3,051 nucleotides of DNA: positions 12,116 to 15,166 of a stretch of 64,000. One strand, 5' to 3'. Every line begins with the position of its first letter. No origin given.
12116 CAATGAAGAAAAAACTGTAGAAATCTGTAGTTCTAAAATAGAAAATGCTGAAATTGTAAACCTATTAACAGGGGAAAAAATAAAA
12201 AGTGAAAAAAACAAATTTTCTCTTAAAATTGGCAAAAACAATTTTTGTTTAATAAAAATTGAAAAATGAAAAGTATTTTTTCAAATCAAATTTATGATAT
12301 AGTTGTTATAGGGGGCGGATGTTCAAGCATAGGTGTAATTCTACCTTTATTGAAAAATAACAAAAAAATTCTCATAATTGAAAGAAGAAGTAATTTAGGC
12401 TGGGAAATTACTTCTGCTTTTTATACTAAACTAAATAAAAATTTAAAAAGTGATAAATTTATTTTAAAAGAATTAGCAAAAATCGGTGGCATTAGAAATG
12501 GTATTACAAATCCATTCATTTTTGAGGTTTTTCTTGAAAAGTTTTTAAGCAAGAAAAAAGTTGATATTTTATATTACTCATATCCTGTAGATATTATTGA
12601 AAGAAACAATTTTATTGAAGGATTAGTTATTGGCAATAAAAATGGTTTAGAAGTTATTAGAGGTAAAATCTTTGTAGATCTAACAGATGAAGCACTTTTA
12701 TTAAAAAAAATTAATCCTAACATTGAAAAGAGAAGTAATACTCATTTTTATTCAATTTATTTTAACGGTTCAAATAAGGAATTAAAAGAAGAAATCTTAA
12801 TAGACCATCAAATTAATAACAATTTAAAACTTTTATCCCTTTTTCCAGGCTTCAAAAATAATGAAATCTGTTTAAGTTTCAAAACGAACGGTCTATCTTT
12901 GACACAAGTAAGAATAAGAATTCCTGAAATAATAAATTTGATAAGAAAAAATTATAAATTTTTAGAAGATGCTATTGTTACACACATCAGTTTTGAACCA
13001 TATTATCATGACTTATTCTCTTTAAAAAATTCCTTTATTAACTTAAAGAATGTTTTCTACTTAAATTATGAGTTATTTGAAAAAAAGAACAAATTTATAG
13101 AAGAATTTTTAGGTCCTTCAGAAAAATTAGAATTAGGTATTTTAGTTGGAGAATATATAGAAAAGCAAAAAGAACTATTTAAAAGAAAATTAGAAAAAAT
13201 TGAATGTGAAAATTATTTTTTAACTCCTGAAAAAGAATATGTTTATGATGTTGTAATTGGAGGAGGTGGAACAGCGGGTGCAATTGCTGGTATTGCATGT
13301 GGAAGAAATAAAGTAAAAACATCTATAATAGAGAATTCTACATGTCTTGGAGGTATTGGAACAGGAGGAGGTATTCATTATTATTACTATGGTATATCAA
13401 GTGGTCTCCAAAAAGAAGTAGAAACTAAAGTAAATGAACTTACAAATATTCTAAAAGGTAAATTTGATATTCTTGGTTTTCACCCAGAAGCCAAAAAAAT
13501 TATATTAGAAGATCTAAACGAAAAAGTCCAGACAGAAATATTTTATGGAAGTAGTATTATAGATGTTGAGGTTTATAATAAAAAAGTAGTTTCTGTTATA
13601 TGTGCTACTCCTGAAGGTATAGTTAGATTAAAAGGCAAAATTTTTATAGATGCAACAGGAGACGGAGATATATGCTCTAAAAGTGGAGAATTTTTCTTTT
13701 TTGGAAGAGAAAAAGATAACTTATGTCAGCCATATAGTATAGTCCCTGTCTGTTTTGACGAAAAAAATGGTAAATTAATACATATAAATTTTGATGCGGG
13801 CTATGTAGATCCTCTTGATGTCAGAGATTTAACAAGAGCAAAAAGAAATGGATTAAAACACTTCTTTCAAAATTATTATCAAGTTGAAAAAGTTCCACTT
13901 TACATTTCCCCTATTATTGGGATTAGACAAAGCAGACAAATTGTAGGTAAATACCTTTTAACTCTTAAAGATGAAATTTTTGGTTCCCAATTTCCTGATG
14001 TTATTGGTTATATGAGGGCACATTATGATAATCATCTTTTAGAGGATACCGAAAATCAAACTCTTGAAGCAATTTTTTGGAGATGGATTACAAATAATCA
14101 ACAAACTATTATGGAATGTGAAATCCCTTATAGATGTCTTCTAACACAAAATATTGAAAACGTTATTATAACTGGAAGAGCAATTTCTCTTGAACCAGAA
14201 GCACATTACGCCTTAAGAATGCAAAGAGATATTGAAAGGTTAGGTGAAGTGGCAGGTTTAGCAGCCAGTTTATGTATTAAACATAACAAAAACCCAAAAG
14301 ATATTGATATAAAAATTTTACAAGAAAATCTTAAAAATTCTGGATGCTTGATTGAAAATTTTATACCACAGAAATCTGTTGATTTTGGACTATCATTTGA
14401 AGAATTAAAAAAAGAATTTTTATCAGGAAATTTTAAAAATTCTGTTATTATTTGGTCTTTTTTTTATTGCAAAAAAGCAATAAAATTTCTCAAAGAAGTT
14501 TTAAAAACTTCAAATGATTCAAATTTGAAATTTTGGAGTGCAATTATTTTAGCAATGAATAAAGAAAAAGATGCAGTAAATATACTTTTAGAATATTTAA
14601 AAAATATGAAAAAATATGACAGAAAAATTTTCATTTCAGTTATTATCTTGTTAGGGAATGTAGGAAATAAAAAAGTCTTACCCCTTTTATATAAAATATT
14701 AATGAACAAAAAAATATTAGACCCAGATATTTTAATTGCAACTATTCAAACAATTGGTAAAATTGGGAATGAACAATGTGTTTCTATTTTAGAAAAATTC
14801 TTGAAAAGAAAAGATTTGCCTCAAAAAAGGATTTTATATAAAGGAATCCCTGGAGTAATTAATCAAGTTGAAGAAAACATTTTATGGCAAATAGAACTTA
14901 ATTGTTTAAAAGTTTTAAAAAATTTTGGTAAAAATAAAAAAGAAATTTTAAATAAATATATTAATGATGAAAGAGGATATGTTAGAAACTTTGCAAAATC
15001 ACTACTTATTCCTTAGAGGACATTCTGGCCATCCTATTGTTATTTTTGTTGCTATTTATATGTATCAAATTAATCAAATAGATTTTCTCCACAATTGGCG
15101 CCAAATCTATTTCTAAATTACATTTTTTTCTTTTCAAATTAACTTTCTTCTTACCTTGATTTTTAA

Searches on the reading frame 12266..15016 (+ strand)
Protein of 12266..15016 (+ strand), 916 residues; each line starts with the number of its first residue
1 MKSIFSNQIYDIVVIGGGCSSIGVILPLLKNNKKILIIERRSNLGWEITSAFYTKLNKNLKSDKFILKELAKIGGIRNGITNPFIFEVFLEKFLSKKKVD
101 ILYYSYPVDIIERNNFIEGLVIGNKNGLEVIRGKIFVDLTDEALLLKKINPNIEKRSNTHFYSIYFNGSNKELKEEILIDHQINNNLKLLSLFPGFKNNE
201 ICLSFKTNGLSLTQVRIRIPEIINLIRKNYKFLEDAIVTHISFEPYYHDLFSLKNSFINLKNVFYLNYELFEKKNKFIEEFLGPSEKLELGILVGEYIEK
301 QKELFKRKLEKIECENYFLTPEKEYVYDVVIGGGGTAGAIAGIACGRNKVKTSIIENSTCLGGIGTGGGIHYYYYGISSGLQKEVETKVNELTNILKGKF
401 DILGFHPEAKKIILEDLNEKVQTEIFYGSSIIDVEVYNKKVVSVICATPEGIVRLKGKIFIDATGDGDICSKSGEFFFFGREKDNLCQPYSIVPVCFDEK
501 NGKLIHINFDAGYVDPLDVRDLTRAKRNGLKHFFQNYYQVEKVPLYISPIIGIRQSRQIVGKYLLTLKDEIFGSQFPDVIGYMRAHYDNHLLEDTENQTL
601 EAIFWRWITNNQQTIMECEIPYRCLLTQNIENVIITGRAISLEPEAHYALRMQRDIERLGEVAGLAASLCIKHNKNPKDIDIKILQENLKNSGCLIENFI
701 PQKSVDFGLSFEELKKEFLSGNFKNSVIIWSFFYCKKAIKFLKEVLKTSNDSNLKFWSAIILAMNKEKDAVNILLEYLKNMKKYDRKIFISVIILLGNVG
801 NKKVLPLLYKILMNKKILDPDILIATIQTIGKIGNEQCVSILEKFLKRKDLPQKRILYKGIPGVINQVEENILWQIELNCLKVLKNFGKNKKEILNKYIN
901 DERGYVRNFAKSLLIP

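Call 9: search_protein_families(library=pfam, proteins=[window:12266-15016:+], max_evalue=0.001)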
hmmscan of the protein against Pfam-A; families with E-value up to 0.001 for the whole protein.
window:12266-15016:+ (916 aa): 5 families
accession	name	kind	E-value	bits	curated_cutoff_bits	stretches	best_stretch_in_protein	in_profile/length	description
PF12831.13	FAD_oxidored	-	2.2e-72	245.1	27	3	521-689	263-416/416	FAD dependent oxidoreductase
PF13646.12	HEAT_2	-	3e-09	37.5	27.7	1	785-850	13-75/88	HEAT repeats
PF01946.23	Thi4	-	1.5e-07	31.3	26.2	1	325-372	16-64/235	Thi4 family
PF07992.20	Pyr_redox_2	-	2.3e-06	27.7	26.1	0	327-431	1-104/291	Pyridine nucleotide-disulphide oxidoreductase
PF13450.12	NAD_binding_8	-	0.00012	22.7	21.9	0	14-51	1-38/68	NAD(P)-binding Rossmann-like domain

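Call 14: find_related_loci(query=window:12266-15016:+, collection=genome_contigs, flank=10000)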
Query window:12266-15016:+ (916 aa) in genome_contigs; peptide patterns used: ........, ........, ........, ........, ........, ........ (x = any residue, [..] = any of these).
167 stretches matched a pattern, but none encodes a relative of the query by tblastn (E <= 1e-3).

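Call 34: find_encoding_contigs(protein=window:12266-15016:+, flank=10000, max_places=10)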
Protein window:12266-15016:+ (916 aa): 2 contigs read that carry it; 2 places shown.
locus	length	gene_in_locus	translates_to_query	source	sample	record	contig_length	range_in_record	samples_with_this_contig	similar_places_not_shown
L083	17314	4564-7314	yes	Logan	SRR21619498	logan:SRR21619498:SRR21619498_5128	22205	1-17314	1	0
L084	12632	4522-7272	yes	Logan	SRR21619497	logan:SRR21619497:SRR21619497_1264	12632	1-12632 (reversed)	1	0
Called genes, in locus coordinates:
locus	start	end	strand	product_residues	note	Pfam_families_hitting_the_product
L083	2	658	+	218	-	?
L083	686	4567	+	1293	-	PF19543:GH123_N, PF14871:GHL6 (faint), PF19543:GH123_N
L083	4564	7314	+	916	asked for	PF01946:Thi4 (faint), PF07992:Pyr_redox_2 (faint), PF12831:FAD_oxidored, PF13646:HEAT_2 (faint)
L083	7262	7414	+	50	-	-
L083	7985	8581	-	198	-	PF03458:Gly_transporter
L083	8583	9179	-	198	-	PF07963:N_methyl (weak)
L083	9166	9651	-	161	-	-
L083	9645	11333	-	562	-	-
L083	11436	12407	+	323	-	PF01073:3Beta_HSD, PF01370:Epimerase, PF02719:Polysacc_synt_2, PF04321:RmlD_sub_bind, PF05368:NmrA (faint), PF16363:GDP_Man_Dehyd, PF07993:NAD_binding_4 (weak)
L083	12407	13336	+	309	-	PF00106:adh_short (weak), PF01073:3Beta_HSD, PF01370:Epimerase, PF02719:Polysacc_synt_2, PF04321:RmlD_sub_bind, PF07993:NAD_binding_4 (faint), PF16363:GDP_Man_Dehyd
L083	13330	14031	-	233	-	PF07963:N_methyl (weak), PF07596:SBP_bac_10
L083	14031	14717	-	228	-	PF13646:HEAT_2 (faint)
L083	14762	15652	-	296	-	PF01351:RNase_HII (faint)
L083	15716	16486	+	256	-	PF12705:PDDEXK_1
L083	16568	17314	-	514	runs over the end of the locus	PF00209:SNF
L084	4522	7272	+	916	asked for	PF01946:Thi4 (faint), PF07992:Pyr_redox_2 (faint), PF12831:FAD_oxidored, PF13646:HEAT_2 (faint)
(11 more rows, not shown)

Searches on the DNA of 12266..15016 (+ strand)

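Call 71: search_rna_families(source=L083, start=7500, end=8200, threshold=gathering)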
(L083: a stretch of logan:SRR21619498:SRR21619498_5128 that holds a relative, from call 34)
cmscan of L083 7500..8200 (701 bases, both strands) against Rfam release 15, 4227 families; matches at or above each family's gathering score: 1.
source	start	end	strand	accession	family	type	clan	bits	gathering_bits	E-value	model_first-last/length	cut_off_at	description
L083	7873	7963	+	RF00005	tRNA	Gene; tRNA;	CL00001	59.4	29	2.7e-12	1-71/71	no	tRNA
